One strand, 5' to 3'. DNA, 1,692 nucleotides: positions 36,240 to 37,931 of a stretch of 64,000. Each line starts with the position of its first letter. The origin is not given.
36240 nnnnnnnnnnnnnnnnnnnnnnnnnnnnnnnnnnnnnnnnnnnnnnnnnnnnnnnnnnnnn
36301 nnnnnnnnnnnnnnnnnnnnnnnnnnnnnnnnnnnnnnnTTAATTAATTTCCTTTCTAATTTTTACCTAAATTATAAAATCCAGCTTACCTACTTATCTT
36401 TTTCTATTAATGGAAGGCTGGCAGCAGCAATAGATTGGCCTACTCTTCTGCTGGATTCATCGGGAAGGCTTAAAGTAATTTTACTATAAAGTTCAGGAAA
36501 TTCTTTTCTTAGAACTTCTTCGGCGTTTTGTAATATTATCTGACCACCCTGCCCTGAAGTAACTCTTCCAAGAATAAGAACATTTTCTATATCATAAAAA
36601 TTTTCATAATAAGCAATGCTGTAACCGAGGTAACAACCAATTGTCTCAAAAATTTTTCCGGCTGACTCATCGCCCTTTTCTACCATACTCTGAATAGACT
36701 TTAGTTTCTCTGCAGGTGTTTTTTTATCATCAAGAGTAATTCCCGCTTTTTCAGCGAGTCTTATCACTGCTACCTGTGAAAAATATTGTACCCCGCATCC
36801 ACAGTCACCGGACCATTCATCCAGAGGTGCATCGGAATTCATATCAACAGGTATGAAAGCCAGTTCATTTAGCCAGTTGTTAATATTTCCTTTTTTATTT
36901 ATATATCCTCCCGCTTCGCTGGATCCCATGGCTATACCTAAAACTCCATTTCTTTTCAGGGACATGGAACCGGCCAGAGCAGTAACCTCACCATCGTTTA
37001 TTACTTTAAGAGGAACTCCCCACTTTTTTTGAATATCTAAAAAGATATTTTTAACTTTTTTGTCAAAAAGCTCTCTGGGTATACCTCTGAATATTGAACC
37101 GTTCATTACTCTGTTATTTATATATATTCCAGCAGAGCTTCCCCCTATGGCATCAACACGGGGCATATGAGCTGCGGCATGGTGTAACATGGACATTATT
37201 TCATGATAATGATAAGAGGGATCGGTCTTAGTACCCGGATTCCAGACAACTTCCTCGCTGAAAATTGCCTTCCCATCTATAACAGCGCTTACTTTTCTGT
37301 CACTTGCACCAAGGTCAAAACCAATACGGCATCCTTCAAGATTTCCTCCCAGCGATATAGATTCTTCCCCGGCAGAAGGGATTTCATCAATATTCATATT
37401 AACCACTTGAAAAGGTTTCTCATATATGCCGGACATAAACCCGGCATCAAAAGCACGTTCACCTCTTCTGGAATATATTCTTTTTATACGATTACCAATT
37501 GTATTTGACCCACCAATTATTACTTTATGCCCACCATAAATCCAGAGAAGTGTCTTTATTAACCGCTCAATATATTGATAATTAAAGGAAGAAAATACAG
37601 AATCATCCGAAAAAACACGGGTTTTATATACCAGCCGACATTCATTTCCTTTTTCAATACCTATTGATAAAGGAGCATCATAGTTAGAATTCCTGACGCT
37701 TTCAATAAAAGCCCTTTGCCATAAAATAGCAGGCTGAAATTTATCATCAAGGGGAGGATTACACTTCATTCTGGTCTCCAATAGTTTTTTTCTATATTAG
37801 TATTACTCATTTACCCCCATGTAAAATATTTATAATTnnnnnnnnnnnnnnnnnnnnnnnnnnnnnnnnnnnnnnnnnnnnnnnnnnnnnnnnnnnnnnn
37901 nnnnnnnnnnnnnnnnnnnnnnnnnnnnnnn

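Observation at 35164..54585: ~20-kb amino-sugar/lactyl-ether catabolic island with two EtfAB pairs and three FAD-linked GlcD-like dehydrogenases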

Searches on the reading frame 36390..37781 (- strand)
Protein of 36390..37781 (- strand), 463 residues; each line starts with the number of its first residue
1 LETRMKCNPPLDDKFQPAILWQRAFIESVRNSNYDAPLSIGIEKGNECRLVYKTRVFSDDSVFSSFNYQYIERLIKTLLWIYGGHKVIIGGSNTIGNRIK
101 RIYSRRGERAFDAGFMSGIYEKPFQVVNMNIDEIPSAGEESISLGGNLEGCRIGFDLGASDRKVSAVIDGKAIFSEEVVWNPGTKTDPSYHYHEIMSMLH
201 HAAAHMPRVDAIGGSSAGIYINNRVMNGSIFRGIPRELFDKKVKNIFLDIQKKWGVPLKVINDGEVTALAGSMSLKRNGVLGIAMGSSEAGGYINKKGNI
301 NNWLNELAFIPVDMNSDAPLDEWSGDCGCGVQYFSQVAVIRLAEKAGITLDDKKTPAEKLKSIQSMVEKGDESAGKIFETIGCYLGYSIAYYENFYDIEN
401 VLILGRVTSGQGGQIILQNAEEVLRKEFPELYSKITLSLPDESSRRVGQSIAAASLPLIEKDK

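Call 4: search_protein_families(library=pfam, proteins=[window:36390-37781:-])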
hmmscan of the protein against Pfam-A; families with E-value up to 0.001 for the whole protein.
window:36390-37781:- (463 aa): 1 family
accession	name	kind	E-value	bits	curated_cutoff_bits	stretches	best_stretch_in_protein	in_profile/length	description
PF00480.26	ROK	-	5.3e-07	29.9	22.9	1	154-438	3-276/294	ROK family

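Call 6: search_protein_families(library=ncbifam, proteins=[window:36390-37781:-], max_evalue=0.00001)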
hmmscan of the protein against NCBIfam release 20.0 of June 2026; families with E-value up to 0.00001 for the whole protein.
window:36390-37781:- (463 aa): 0 families

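Call 16: search_solved_structures(query=window:36390-37781:-, max_evalue=1)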
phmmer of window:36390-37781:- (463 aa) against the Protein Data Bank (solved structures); distinct sequences matched with E-value up to 1: 1.
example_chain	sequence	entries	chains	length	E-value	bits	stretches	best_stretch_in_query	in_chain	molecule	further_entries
1z05_A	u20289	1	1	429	0.004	19.2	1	232-433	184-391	transcriptional regulator, ROK family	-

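Call 46: find_homologous_proteins(query=window:36390-37781:-)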
Query window:36390-37781:- (463 aa): 8000 proteins with E <= 0.001 among 8000 candidates; the best 120 are listed.
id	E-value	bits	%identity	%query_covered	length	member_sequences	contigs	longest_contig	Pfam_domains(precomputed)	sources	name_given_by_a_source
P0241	1.0e-289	979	94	100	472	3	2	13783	PF00480.27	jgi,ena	-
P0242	1.8e-240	817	79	99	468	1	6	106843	PF00480.27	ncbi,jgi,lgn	jgi:predicted NBD/HSP70 family sugar kinase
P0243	4.0e-239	812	78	99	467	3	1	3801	PF00480.27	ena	-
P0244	4.2e-237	805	76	100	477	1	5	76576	-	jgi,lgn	jgi:predicted NBD/HSP70 family sugar kinase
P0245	6.7e-236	801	76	100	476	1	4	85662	-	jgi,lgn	-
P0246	1.4e-234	797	77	97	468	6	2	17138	-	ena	-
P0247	9.8e-234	794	77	99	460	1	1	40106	PF00480.27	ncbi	-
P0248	2.1e-227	774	75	98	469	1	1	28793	-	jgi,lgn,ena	-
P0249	2.1e-227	773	75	98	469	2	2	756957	-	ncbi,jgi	-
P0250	1.0e-226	771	74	99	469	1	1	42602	-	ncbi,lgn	-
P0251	4.9e-225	766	76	97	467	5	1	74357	-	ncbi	-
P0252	5.3e-225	766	74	99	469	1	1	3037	-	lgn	-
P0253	1.8e-224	764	72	100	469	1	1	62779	-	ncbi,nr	ncbi:MAG: ROK family protein [Actinomycetota bacterium]|nr:ROK family protein [Actinomycetota bacter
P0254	2.1e-224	764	74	99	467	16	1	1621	-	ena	-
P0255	3.1e-224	763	74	99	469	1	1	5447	-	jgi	-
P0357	9.9e-203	692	67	98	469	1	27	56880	-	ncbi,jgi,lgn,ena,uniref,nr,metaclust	ncbi:MAG: ROK family protein [bacterium]|uniref:Transcriptional regulator n=1 Tax=Candidatus Inferni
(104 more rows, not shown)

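Call 47: find_encoding_contigs(protein=P0249, flank=10000, max_places=2)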
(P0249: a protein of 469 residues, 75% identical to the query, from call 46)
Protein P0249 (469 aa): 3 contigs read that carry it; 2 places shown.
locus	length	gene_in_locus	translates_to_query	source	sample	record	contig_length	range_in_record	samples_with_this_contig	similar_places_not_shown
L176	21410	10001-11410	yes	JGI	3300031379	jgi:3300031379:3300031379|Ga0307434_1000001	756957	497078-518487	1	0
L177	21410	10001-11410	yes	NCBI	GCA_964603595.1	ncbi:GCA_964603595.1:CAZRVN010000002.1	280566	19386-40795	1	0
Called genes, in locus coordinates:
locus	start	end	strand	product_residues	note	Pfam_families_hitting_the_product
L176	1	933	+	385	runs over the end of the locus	PF18854:baeRF_family10, PF18846:baeRF_family5 (weak)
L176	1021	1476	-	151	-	PF22811:Zn_ribbon_NrdR, PF03477:ATP-cone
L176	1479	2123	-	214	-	PF02660:G3P_acyltransf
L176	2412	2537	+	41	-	-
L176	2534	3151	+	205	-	PF01936:NYN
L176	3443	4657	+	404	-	PF01047:MarR, PF12802:MarR_2 (weak), PF13412:HTH_24, PF01325:Fe_dep_repress (weak), PF00480:ROK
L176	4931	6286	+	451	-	PF01547:SBP_bac_1, PF13416:SBP_bac_8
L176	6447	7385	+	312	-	PF00528:BPD_transp_1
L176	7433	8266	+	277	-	PF00528:BPD_transp_1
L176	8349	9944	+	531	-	PF00933:Glyco_hydro_3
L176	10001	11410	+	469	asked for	-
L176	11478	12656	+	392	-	PF01979:Amidohydro_1, PF07969:Amidohydro_3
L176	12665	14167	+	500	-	PF00989:PAS, PF08448:PAS_4, PF13426:PAS_9, PF00990:GGDEF, PF13487:HD_5, PF01966:HD (weak)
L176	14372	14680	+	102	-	PF13411:MerR_1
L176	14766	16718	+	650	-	PF00012:HSP70, PF06723:MreB_Mbl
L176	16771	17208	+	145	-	PF00011:HSP20, PF17886:ArsA_HSP20 (faint)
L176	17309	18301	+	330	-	PF00226:DnaJ, PF01556:DnaJ_C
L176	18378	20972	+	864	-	PF02861:Clp_N, PF23569:NBD_SMAX1, PF00004:AAA, PF17871:AAA_lid_9, PF00004:AAA, PF07724:AAA_2, PF07728:AAA_5, PF10431:ClpB_D2-small, +7 more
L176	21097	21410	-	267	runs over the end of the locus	PF01553:Acyltransferase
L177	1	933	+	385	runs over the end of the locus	PF18854:baeRF_family10, PF18846:baeRF_family5 (weak)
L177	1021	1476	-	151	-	PF22811:Zn_ribbon_NrdR, PF03477:ATP-cone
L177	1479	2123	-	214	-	PF02660:G3P_acyltransf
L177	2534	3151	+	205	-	PF01936:NYN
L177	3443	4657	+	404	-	PF01047:MarR, PF12802:MarR_2 (weak), PF13412:HTH_24, PF01325:Fe_dep_repress (weak), PF00480:ROK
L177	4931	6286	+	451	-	PF01547:SBP_bac_1, PF13416:SBP_bac_8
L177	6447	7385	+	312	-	PF00528:BPD_transp_1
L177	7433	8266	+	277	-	PF00528:BPD_transp_1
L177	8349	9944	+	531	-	PF00933:Glyco_hydro_3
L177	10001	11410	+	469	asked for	-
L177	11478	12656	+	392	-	PF01979:Amidohydro_1, PF07969:Amidohydro_3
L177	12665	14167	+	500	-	PF00989:PAS, PF08448:PAS_4, PF13426:PAS_9, PF00990:GGDEF, PF13487:HD_5, PF01966:HD (weak)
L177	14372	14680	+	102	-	PF13411:MerR_1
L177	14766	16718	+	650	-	PF00012:HSP70, PF06723:MreB_Mbl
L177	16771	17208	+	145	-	PF00011:HSP20, PF17886:ArsA_HSP20 (faint)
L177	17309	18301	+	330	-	PF00226:DnaJ, PF01556:DnaJ_C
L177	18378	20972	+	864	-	PF02861:Clp_N, PF23569:NBD_SMAX1, PF00004:AAA, PF17871:AAA_lid_9, PF00004:AAA, PF07724:AAA_2, PF07728:AAA_5, PF10431:ClpB_D2-small, +7 more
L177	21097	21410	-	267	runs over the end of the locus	PF01553:Acyltransferase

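Call 48: find_encoding_contigs(protein=P0357, flank=10000, max_places=2)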
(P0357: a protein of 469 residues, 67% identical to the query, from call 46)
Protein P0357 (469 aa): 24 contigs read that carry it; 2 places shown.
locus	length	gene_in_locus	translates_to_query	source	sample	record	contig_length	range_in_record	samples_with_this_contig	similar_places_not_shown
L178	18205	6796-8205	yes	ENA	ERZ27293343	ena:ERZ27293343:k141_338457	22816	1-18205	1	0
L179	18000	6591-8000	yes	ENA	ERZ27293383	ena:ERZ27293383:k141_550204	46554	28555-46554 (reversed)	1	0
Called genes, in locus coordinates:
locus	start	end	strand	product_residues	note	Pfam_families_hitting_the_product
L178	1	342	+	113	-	?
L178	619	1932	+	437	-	PF01547:SBP_bac_1, PF13416:SBP_bac_8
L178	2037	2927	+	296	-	PF00528:BPD_transp_1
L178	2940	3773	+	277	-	PF00528:BPD_transp_1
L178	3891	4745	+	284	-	PF01261:AP_endonuc_2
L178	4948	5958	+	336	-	PF01408:GFO_IDH_MocA, PF02894:GFO_IDH_MocA_C, PF22725:GFO_IDH_MocA_C3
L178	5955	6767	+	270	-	PF01261:AP_endonuc_2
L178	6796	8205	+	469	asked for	-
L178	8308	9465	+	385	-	PF01979:Amidohydro_1, PF07969:Amidohydro_3 (weak)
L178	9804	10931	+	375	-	PF03060:NMO, PF01180:DHO_dh (weak), PF00478:IMPDH (weak)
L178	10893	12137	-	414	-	PF00994:MoCF_biosynth, PF18146:CinA_KH, PF02464:CinA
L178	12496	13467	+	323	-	-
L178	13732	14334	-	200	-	PF07929:PRiA4_ORF3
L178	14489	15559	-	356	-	-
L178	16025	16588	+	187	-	-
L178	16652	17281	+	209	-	PF01261:AP_endonuc_2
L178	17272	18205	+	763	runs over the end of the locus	PF00270:DEAD, PF04851:ResIII, PF00271:Helicase_C, PF22982:WHD_HRQ1, PF09369:MZB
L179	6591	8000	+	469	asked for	-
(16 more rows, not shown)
